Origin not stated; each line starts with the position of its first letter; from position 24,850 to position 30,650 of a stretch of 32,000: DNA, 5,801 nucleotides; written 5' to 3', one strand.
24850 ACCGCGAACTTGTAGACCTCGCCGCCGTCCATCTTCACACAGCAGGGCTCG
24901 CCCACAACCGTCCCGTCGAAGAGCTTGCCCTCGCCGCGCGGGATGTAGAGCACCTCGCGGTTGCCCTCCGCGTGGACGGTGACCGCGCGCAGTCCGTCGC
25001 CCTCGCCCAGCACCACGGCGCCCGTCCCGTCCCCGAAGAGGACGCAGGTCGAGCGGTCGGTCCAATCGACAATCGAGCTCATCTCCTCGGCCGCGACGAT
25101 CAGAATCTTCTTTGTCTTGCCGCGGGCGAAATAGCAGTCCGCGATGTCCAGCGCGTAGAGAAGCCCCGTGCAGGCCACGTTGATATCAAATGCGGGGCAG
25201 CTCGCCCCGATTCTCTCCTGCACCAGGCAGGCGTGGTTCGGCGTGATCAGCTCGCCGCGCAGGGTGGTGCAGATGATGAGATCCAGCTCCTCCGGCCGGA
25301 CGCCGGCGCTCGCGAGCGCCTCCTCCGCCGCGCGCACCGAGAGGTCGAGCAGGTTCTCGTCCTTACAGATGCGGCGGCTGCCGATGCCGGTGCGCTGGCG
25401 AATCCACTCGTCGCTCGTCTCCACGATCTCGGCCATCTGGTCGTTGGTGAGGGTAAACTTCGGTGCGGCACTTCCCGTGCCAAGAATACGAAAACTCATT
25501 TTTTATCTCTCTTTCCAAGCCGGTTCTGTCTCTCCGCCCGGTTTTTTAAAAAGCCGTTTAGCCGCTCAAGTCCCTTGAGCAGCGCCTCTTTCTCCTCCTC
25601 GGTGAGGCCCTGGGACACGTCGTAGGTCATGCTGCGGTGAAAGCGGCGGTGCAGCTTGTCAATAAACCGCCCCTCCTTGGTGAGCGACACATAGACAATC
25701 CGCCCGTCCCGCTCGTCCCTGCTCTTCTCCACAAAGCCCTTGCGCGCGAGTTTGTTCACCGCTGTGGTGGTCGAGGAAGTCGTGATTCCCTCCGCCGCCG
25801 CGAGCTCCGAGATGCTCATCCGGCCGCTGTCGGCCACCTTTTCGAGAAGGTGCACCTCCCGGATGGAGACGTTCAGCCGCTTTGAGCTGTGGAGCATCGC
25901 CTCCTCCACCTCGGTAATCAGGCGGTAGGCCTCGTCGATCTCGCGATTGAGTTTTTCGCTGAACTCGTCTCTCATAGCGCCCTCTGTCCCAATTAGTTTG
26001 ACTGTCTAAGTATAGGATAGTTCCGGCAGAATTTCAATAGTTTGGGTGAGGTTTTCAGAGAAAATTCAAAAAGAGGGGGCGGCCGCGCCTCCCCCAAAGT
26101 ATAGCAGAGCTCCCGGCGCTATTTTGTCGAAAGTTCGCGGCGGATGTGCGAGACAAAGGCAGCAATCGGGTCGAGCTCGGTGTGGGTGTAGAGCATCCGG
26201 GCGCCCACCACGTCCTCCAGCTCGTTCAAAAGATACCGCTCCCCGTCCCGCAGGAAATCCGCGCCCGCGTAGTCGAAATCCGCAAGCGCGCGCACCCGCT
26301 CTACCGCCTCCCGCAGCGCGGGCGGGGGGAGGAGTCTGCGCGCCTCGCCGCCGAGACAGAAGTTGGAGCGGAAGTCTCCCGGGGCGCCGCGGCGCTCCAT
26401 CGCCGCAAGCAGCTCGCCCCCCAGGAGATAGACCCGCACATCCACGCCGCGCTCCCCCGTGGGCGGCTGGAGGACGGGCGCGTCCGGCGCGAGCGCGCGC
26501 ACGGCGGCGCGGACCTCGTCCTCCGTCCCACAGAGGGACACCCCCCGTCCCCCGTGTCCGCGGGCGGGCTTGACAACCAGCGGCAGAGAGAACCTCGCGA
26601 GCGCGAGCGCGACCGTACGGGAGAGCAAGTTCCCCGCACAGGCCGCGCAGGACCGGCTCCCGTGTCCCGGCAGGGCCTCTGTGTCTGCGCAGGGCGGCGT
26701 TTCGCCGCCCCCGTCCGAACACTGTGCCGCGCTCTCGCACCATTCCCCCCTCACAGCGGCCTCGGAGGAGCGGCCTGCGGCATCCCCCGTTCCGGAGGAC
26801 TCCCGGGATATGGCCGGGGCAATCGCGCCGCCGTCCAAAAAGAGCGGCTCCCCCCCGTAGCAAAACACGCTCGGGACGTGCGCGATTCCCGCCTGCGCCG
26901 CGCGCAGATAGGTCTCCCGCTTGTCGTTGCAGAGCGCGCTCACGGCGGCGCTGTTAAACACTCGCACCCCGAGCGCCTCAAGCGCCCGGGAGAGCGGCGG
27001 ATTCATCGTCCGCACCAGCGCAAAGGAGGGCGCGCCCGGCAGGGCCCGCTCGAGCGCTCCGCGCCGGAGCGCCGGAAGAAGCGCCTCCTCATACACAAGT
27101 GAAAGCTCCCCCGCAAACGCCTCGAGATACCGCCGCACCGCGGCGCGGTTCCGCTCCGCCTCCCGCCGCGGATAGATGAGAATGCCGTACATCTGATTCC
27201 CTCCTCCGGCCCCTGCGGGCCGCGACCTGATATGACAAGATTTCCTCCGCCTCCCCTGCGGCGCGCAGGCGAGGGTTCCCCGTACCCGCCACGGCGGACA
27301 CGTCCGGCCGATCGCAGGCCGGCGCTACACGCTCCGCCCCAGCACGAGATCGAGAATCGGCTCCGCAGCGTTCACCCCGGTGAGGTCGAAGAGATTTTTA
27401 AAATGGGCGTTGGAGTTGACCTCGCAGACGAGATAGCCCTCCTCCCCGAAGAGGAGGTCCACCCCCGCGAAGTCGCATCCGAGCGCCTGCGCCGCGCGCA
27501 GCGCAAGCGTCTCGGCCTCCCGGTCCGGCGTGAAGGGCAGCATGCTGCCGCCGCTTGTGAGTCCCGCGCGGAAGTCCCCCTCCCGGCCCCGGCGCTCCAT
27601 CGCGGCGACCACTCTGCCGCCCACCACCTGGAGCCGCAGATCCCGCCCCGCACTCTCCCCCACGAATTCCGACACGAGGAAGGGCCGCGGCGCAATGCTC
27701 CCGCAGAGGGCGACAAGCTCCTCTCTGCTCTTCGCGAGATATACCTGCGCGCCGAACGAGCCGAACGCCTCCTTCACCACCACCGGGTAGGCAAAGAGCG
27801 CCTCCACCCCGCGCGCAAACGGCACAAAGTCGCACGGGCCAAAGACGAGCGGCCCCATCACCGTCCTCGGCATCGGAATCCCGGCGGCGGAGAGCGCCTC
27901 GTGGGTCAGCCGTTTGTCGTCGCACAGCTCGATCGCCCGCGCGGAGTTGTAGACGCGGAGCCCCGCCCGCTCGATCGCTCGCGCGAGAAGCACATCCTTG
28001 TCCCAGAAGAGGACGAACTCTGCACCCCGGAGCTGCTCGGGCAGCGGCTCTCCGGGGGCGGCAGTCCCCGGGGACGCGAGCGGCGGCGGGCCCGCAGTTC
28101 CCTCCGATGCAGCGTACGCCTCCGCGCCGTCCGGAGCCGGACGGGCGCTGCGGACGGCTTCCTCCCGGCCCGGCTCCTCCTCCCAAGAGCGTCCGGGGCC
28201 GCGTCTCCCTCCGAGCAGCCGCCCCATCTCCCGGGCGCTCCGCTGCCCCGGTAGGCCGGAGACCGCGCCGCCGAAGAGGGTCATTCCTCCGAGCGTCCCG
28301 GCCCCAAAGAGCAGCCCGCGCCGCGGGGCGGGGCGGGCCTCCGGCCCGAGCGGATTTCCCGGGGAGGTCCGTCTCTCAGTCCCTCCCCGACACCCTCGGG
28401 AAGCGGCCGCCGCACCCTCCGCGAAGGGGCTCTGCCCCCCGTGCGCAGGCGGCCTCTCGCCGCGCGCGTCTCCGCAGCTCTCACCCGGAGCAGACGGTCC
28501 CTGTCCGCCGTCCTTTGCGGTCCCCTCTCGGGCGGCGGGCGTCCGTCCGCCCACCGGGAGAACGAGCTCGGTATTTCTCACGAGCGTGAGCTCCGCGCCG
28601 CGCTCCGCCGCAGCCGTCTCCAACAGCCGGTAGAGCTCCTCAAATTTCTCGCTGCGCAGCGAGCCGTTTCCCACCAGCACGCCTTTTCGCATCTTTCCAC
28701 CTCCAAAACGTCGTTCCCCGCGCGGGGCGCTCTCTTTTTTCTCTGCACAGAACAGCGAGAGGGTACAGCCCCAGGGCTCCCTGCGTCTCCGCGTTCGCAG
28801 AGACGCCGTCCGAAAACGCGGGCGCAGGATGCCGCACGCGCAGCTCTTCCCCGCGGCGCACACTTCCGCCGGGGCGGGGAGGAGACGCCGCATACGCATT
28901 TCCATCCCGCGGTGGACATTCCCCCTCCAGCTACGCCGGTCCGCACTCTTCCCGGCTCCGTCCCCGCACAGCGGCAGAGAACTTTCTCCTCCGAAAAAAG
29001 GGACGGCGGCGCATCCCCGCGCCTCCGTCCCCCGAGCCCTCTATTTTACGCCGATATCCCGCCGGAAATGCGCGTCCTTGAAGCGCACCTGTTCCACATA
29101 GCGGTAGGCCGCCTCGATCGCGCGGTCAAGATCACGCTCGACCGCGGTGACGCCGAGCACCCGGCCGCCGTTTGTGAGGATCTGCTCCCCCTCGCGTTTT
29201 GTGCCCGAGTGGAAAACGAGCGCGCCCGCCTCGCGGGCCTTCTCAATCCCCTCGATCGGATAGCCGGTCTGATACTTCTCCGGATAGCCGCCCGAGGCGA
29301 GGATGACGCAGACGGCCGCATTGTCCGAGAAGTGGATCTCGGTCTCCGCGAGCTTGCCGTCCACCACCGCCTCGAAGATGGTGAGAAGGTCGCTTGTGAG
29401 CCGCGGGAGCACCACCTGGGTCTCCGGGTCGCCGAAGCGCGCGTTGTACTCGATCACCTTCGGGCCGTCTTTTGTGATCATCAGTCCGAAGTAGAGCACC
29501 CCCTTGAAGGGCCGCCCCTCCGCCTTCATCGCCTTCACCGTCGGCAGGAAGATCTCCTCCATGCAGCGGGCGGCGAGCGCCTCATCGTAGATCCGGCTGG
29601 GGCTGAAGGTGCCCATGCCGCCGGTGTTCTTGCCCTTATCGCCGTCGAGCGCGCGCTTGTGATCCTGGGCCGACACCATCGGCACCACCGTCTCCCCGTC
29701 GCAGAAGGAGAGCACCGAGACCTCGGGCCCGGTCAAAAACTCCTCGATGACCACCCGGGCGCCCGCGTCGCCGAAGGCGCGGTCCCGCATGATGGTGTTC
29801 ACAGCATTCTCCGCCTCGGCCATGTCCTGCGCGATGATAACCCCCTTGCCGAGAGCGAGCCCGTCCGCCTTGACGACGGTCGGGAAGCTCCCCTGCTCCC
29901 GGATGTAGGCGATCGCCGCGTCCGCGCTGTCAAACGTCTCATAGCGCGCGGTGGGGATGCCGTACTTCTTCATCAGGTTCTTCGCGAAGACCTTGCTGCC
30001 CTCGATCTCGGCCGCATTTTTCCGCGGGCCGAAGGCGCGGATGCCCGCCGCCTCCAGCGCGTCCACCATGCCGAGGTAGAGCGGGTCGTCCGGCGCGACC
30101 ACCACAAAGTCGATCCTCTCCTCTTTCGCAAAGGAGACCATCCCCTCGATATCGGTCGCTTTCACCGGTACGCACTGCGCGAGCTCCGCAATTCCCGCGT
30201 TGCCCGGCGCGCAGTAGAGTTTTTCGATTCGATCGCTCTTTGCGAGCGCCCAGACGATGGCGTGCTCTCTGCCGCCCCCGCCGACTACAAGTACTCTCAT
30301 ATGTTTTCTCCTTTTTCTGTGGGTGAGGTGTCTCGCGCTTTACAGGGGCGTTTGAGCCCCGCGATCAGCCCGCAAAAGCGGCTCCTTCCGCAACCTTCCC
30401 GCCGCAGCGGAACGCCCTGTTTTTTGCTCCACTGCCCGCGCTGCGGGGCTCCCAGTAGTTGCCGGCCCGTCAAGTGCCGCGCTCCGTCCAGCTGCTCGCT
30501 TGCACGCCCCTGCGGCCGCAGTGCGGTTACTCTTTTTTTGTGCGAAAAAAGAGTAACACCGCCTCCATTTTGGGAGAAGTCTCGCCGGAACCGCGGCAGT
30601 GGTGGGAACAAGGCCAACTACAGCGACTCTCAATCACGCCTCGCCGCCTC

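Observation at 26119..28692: Tandem RimK/LysX-type ATP-grasp ligases, both carrying large in-frame low-complexity insertions, with no recognisable substrate gene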

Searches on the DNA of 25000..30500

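Call 24: search_rna_families(source=window, start=25000, end=30500, threshold=evalue, max_evalue=1)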
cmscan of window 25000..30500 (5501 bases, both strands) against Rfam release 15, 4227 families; matches with E-value up to 1: 1.
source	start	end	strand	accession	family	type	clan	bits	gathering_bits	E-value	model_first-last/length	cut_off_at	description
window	28644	28816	-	RF02973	Enterococcus-1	Gene; sRNA;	-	20.8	71.4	0.74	1-152/152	no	Enterococcus-1 RNA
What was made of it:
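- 28693..28998 (-): Leader between the purD terminator and the start of gene A. No Rfam family matched (call 24).
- Tried and rejected: Rfam gave only a chance-level hit (E = 0.74, call 24).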

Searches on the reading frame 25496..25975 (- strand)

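Call 65: search_protein_families(library=pfam, proteins=[window:25496-25975:-], max_evalue=0.00001)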
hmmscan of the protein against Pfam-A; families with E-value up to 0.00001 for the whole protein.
window:25496-25975:- (159 aa): 4 families
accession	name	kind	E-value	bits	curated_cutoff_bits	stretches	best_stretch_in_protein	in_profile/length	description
PF01047.28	MarR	-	1.5e-14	54.1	24.6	1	37-94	2-59/59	MarR family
PF12802.13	MarR_2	-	2.3e-10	40.9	27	1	36-93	3-61/61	MarR family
PF22381.2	Staph_reg_Sar_Rot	-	3.4e-10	40.3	27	1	31-103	7-79/85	Transcriptional regulator SarA/Rot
PF13463.12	HTH_27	-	6.3e-09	36.4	22.2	1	39-102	4-68/68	Winged helix DNA-binding domain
